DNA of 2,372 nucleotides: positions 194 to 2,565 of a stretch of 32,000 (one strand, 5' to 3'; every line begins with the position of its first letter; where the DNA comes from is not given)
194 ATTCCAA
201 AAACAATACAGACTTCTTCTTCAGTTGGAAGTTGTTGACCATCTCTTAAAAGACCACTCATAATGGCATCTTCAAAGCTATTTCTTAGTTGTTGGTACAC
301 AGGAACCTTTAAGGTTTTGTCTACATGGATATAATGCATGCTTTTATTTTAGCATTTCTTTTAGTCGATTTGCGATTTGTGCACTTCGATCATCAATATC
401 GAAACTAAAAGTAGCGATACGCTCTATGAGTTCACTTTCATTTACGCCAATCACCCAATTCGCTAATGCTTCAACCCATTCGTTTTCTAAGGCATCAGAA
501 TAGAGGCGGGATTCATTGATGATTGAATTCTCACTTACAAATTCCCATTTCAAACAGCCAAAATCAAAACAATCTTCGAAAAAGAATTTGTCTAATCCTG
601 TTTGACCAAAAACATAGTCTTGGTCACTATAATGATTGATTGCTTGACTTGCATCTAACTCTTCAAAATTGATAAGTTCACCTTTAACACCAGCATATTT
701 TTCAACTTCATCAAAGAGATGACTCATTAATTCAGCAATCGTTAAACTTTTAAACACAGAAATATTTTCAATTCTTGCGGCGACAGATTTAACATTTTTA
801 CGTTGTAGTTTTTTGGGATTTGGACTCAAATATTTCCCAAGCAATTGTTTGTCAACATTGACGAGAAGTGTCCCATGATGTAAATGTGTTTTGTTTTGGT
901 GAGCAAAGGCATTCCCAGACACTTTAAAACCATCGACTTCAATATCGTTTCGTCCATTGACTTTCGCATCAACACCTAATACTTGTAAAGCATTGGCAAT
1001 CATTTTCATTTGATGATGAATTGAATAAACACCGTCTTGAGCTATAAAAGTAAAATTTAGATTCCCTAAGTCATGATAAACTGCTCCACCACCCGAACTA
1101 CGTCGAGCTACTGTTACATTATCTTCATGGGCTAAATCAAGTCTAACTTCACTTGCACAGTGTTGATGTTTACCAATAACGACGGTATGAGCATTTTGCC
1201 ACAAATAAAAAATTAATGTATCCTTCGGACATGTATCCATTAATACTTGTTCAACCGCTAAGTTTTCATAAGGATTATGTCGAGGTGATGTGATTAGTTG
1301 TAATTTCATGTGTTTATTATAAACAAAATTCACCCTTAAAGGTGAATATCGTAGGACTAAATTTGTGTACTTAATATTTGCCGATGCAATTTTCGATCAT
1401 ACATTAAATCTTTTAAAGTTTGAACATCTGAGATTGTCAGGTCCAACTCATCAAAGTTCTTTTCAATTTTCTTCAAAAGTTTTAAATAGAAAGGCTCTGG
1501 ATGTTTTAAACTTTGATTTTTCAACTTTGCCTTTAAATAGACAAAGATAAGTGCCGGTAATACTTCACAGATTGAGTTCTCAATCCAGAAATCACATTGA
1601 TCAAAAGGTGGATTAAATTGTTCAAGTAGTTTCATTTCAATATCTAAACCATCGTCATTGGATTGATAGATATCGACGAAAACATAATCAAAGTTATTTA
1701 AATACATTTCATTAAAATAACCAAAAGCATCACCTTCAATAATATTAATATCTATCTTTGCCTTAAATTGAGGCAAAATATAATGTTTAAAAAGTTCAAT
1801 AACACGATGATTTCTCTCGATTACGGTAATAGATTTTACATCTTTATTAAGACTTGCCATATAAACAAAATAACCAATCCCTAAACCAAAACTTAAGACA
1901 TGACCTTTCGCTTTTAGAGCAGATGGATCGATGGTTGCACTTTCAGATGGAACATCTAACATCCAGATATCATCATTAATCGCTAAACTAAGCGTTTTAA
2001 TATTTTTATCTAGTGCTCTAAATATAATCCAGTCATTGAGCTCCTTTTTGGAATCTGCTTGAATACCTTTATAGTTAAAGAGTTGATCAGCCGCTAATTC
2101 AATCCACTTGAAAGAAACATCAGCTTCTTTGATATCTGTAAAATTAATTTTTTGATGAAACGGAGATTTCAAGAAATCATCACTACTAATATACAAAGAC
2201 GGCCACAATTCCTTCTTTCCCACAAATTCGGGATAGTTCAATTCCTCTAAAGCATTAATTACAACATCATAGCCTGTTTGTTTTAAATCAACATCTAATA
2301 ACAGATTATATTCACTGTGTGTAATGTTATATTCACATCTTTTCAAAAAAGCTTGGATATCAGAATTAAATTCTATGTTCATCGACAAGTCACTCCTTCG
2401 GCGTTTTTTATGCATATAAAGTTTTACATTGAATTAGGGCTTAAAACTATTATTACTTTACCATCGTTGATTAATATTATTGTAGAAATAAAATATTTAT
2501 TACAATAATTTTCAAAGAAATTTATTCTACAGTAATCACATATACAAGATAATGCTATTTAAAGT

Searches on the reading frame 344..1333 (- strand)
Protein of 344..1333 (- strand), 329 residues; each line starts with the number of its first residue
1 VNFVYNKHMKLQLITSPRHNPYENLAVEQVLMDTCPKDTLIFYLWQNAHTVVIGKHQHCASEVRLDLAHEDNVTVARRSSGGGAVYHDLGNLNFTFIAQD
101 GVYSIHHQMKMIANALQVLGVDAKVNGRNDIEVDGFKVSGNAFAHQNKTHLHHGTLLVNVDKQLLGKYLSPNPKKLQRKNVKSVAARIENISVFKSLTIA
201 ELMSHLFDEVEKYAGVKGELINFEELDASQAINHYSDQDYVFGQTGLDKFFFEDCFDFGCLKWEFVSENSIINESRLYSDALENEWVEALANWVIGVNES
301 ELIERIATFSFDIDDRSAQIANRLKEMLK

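Call 75: search_protein_families(library=pfam, proteins=[window:344-1333:-])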
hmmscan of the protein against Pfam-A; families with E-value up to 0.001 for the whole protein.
window:344-1333:- (329 aa): 3 families
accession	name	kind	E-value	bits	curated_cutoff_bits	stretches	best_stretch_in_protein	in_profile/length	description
PF21948.1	LplA-B_cat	-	4.3e-56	190.5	27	1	20-209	1-198/200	Lipoyl protein ligase A/B catalytic domain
PF03099.24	BPL_LplA_LipB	-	1.1e-07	32.3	21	1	60-161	13-133/133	Biotin/lipoate A/B protein ligase family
PF10437.14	Lip_prot_lig_C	-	4.1e-05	23.9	24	1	255-298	11-54/85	Bacterial lipoate protein ligase C-terminus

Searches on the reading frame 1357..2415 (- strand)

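Call 75: search_protein_families(library=pfam, proteins=[window:1357-2415:-])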
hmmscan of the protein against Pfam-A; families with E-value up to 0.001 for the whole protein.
window:1357-2415:- (352 aa): 1 family
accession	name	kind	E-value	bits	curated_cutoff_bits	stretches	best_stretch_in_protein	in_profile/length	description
PF01564.23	Spermine_synth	-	0.00086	19.3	22.9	0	170-249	19-99/186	Spermine/spermidine synthase domain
